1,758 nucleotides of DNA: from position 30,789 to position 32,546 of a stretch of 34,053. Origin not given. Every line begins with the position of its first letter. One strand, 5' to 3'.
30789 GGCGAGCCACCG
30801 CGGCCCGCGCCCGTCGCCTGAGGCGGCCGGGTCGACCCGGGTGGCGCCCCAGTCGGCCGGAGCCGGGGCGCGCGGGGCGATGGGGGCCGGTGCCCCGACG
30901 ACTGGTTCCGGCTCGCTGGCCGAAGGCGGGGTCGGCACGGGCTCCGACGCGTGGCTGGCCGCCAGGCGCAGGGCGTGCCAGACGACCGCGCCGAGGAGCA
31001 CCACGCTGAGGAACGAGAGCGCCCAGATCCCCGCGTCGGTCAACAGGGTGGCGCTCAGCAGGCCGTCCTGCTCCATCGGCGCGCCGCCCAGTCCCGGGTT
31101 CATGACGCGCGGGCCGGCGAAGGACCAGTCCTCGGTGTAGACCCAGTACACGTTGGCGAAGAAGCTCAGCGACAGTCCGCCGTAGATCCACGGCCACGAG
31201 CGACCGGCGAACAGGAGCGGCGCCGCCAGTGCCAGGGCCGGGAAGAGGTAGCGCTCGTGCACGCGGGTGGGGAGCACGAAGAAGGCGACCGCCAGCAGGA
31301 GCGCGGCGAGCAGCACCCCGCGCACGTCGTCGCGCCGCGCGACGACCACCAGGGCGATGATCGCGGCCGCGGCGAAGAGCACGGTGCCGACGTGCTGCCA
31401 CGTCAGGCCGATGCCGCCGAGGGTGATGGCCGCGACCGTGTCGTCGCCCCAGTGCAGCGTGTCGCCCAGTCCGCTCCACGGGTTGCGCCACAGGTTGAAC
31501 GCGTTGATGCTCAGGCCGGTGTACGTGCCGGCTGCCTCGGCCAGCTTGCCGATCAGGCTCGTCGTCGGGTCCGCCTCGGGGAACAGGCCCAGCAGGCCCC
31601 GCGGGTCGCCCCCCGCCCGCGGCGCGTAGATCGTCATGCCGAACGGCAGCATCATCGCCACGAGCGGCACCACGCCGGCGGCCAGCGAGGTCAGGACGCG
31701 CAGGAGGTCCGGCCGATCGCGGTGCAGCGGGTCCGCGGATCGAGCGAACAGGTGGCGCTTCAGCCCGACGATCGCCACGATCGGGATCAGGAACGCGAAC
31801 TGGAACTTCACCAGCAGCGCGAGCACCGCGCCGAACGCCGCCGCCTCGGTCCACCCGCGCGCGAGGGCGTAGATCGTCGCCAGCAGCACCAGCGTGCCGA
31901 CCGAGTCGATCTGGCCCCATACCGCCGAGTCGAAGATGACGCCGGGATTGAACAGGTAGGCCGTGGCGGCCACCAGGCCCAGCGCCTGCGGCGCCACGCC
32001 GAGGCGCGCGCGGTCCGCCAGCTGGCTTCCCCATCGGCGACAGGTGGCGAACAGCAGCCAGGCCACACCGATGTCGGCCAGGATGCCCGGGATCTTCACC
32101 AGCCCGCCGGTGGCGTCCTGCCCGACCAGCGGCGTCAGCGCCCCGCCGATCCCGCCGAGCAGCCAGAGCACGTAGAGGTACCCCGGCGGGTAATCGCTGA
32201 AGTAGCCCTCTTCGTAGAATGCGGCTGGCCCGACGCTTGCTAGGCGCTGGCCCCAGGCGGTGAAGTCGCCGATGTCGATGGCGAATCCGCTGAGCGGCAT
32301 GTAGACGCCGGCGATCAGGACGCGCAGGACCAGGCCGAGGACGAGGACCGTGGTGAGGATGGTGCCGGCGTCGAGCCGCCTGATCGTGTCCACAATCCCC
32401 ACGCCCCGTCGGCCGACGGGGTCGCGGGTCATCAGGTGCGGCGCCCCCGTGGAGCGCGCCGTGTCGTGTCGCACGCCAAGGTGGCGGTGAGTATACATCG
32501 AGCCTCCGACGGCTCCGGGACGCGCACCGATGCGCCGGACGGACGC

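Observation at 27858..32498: One 1546-aa polypeptide fusing two different GT-C glycosyltransferase modules, the second split by a ~345-aa propeller-like insertion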

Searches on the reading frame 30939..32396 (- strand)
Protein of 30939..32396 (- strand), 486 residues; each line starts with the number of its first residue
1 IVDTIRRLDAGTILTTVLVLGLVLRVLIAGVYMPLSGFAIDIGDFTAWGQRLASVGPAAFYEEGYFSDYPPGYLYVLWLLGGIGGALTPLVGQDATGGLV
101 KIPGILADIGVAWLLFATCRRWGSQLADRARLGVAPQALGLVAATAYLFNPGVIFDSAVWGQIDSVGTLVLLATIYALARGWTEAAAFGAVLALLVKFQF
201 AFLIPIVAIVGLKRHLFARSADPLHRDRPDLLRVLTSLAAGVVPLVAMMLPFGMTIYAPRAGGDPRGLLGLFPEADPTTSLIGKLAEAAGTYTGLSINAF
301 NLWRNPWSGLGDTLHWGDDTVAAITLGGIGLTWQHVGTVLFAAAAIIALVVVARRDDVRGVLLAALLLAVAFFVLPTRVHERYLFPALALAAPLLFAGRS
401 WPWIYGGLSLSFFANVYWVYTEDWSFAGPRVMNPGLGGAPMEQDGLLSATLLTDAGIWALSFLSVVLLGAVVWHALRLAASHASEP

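Call 22: search_solved_structures(query=window:30939-32396:-, max_evalue=10, show_alignments=2)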
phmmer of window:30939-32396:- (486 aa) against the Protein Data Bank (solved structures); distinct sequences matched with E-value up to 10: 0.

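Call 33: predict_structure(alignment_id=A1)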
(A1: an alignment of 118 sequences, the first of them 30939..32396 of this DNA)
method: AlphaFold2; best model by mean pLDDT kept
length: 486 residues; sequences in the alignment: 118
mean_pLDDT: 90.5   pTM: 0.92
mean pLDDT of the five models: 90.5, 90.4, 90.2, 87.5, 87.4
residues with pLDDT >= 90: 330; 70-90: 141; 50-70: 11; < 50: 4
segments of 3 or more residues with pLDDT < 50: 483-486
pLDDT, mean of each block of 10 residues (from residue 1): 77 97 94 78 88 89 78 91 97 94 95 98 87 91 98 90 92 98 98 95 97 94 89 97 94 93 89 93 89 76 84 75 88 92 98 96 98 91 95 96 98 92 75 77 89 92 97 96 52
secondary structure, 60 per line:
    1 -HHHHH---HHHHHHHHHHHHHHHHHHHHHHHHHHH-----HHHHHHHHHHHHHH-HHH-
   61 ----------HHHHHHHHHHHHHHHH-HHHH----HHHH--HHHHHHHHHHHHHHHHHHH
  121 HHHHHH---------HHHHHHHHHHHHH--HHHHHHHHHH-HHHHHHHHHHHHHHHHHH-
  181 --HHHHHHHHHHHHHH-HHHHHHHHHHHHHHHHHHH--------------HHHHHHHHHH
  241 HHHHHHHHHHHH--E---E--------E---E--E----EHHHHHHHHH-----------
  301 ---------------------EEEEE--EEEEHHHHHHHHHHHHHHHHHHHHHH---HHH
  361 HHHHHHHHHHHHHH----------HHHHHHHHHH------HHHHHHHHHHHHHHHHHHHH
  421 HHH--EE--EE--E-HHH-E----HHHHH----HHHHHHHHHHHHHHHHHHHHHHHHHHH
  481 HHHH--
elements in order: H2-6 H10-36 H42-55 H71-86 H88-91 H96-99 H102-126 H136-148 H151-160 H162-179 H183-196 H198-216 H231-252 H281-289 E322-326 E329-332 H333-354 H358-374 H385-394 H401-423 H445-449 H454-484

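Call 36: fold_search(model_id=the predicted structure, library=pdb)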
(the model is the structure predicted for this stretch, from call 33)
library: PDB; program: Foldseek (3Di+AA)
matches with E <= 10: 420; with E <= 0.001: 9
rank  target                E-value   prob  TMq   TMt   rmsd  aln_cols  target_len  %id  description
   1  6snh_X                4.3e-07  1.00  0.63  0.64   8.9       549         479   13  Cryo-EM structure of yeast ALG6 in complex with 6AG9 Fab and Dol25-P-Glc (released 2020-03-11)
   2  9wno_A                1.4e-04  1.00  0.60  0.70   5.9       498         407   10  Cryo-EM structure of Candida glabrata GPI mannosyltransferase I bound to Dol-P-Man (released 2025-12-03)
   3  7w72_U                2.1e-04  1.00  0.50  0.56   8.8       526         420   11  Structure of a human glycosylphosphatidylinositol (GPI) transamidase (released 2022-02-16)
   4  8age_A                4.0e-04  1.00  0.40  0.31  18.0       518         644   12  Structure of yeast oligosaccharylransferase complex with acceptor peptide bound (released 2022-12-07)
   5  8pn9_A                4.6e-04  1.00  0.42  0.33  15.3       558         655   12  Structure of human oligosaccharyltransferase OST-A complex bound to NGI-1 (released 2024-05-08)
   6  7wld_U                5.0e-04  1.00  0.49  0.56   9.4       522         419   10  Cryo-EM structure of the human glycosylphosphatidylinositol transamidase complex at 2.53 Angstrom resolution (released 2022-04-27)
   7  8imx_U                5.6e-04  1.00  0.49  0.55   9.1       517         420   11  Cryo-EM structure of GPI-T with a chimeric GPI-anchored protein (released 2023-08-16)
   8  9i5k_A                7.2e-04  1.00  0.34  0.34  18.6       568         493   13  Structure of the Chaetomium thermophilum Pmt4 homodimer (C2 symmetry) (released 2025-12-24)
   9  9n9j_I                7.9e-04  1.00  0.36  0.27  21.7       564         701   12  Structure of a GRP94 folding intermediate engaged with a CCDC134- and FKBP11-bound secretory translocon (released 2025-11-19)
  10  7oci_F                1.1e-03  1.00  0.41  0.33  18.8       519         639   14  Cryo-EM structure of yeast Ost6p containing oligosaccharyltransferase complex (released 2022-02-16)
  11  9s6r_A                2.4e-03  1.00  0.50  0.61   7.1       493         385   11  Ternary cryo-EM structure of yeast ALG3 with Dol25-PP-GlcNAc2Man5, Dol25-P-Man, and Fab (released 2026-03-18)
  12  5f15                  3.6e-03  1.00  0.45  0.41  10.7       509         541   12  Crystal Structure of ArnT from Cupriavidus metallidurans bound to Undecaprenyl phosphate (released 2016-02-17)
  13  6ftg_5                5.6e-03  1.00  0.37  0.30  19.2       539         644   12  Subtomogram average of OST-containing ribosome-translocon complexes from canine rough microsomal membranes (released 2018-03-21)
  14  5ezm                  7.6e-03  1.00  0.33  0.31  17.2       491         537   16  Crystal Structure of ArnT from Cupriavidus metallidurans in the apo state (released 2016-02-17)
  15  6s7o_A                8.6e-03  1.00  0.39  0.31  17.5       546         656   12  Cryo-EM structure of human oligosaccharyltransferase complex OST-A (released 2019-12-18)
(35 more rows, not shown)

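Call 39: search_protein_families(library=pfam, proteins=[window:30939-32396:-], max_evalue=10)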
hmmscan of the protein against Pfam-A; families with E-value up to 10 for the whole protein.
window:30939-32396:- (486 aa): 2 families
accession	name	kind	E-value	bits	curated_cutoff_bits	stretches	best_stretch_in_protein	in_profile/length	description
PF06728.19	PIG-U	-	1.3e-06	28.2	24.5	1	98-214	79-195/378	GPI transamidase subunit PIG-U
PF03155.21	Alg6_Alg8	-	0.0034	16.9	25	2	106-253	94-229/482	ALG6, ALG8 glycosyltransferase family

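Call 55: search_protein_representatives(protein=window:30939-32396:-)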
Query: 486 residues. Proteins with E-value up to 0.001 (for the whole library): 3687; up to 1e-10: 2026; up to 1e-30: 171. The best 150 are listed.
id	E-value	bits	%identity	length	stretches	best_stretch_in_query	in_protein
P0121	2.0e-219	745.9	71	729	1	1-482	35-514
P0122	5.4e-175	599.4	72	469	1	100-480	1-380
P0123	1.3e-166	571.8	68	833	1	19-481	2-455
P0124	3.0e-164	564.0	62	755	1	1-477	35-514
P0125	6.8e-148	510.0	61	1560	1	11-480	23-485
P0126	3.2e-146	504.5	68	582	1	144-482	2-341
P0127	2.4e-143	495.0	58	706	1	17-477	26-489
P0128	1.7e-112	393.2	61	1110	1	102-486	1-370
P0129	1.5e-111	390.1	64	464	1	143-480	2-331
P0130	3.0e-111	389.1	65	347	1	7-343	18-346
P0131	9.1e-108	377.6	55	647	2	90-418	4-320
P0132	5.7e-104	365.1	68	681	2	2-145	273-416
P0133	3.5e-103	362.5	69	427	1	243-481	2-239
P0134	1.6e-100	353.8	73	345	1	2-227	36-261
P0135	2.0e-98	346.8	73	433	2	134-352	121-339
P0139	3.5e-75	270.2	47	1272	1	22-477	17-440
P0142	2.5e-64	234.4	47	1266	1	11-480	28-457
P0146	1.3e-61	225.4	42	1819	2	14-422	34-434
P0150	4.7e-59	216.9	41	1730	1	6-457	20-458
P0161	3.6e-53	197.5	37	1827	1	16-467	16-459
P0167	1.4e-50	189.0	40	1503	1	15-453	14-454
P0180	2.1e-47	178.5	44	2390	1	12-419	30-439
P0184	2.3e-46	175.1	40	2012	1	15-479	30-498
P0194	1.3e-44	169.3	42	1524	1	14-456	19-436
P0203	2.3e-42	161.9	38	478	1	17-440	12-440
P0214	1.9e-40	155.5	40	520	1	16-433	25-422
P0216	8.4e-40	153.4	45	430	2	17-256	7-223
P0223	6.1e-39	150.6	40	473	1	31-423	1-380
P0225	1.1e-38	149.8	39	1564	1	33-439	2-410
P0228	1.7e-38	149.1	38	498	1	13-436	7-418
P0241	7.4e-36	140.4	35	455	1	19-395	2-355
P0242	2.4e-35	138.7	43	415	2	14-212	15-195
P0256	1.6e-33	132.7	43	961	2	17-213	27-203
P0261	4.8e-33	131.1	37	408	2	16-213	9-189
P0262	7.3e-33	130.6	37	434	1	7-420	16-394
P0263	7.3e-33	130.5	37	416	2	13-214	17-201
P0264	1.0e-32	130.1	33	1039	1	13-417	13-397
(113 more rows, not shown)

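Call 59: list_cluster_members(proteins=[P0146, P0150, P0161, P0167, P0180, P0184, P0194, P0225, P0256, P0264])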
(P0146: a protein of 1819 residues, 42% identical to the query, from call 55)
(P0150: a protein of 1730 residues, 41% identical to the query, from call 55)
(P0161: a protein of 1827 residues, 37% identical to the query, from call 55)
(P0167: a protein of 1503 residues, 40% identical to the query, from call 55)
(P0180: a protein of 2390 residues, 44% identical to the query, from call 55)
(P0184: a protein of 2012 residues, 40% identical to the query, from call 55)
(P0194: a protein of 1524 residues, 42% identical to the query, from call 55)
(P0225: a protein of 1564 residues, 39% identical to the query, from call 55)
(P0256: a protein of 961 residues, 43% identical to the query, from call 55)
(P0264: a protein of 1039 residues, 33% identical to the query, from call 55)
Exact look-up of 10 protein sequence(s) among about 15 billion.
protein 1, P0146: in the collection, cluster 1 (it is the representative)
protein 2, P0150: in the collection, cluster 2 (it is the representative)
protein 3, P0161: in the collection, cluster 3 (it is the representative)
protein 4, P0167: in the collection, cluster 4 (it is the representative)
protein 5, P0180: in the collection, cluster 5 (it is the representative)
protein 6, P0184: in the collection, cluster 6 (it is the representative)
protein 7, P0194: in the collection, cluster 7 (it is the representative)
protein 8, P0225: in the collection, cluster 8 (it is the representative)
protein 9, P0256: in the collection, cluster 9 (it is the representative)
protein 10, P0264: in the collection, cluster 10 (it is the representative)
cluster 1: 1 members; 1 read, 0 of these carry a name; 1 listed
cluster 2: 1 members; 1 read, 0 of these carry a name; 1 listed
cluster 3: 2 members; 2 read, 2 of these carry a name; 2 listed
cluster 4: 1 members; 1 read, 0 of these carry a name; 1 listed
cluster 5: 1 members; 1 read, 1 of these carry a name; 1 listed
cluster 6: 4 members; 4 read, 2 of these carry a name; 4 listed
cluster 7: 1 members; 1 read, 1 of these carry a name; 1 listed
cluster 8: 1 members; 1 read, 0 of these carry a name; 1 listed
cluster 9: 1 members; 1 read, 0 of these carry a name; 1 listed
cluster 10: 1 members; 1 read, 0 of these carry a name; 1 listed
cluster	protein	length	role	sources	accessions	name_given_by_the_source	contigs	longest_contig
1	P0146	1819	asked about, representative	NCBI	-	-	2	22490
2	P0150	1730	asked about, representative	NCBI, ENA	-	-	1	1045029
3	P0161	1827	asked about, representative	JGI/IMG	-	hypothetical protein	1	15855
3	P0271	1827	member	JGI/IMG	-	hypothetical protein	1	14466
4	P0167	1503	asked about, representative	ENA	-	-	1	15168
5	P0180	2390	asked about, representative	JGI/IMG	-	hypothetical protein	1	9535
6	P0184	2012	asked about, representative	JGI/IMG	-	4-amino-4-deoxy-L-arabinose transferase-like glycosyltransferase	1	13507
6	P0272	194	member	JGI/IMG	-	hypothetical protein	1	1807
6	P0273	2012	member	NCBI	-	-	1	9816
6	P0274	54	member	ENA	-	-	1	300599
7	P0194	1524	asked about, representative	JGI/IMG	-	Gpi18-like mannosyltransferase/predicted membrane-bound ...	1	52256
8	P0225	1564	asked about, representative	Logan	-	-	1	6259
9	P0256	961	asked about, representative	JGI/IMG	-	-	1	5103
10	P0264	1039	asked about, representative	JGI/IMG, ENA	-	-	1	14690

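Call 62: search_solved_structures(query=A3, max_evalue=10, show_alignments=3)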
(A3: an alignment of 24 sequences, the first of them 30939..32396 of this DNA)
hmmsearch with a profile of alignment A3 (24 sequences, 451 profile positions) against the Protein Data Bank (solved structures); distinct sequences matched with E-value up to 10: 3.
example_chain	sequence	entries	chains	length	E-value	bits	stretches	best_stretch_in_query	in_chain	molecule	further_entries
23gf_B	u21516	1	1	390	1.5e-07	33.6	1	99-227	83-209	GPI mannosyltransferase 1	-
23gx_B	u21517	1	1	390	1.5e-07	33.6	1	99-227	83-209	GPI mannosyltransferase 1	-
6snh_X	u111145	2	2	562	2e-06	29.9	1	7-390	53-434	Dolichyl pyrophosphate Man9GlcNAc2 alpha-1,3-glucosyltransferase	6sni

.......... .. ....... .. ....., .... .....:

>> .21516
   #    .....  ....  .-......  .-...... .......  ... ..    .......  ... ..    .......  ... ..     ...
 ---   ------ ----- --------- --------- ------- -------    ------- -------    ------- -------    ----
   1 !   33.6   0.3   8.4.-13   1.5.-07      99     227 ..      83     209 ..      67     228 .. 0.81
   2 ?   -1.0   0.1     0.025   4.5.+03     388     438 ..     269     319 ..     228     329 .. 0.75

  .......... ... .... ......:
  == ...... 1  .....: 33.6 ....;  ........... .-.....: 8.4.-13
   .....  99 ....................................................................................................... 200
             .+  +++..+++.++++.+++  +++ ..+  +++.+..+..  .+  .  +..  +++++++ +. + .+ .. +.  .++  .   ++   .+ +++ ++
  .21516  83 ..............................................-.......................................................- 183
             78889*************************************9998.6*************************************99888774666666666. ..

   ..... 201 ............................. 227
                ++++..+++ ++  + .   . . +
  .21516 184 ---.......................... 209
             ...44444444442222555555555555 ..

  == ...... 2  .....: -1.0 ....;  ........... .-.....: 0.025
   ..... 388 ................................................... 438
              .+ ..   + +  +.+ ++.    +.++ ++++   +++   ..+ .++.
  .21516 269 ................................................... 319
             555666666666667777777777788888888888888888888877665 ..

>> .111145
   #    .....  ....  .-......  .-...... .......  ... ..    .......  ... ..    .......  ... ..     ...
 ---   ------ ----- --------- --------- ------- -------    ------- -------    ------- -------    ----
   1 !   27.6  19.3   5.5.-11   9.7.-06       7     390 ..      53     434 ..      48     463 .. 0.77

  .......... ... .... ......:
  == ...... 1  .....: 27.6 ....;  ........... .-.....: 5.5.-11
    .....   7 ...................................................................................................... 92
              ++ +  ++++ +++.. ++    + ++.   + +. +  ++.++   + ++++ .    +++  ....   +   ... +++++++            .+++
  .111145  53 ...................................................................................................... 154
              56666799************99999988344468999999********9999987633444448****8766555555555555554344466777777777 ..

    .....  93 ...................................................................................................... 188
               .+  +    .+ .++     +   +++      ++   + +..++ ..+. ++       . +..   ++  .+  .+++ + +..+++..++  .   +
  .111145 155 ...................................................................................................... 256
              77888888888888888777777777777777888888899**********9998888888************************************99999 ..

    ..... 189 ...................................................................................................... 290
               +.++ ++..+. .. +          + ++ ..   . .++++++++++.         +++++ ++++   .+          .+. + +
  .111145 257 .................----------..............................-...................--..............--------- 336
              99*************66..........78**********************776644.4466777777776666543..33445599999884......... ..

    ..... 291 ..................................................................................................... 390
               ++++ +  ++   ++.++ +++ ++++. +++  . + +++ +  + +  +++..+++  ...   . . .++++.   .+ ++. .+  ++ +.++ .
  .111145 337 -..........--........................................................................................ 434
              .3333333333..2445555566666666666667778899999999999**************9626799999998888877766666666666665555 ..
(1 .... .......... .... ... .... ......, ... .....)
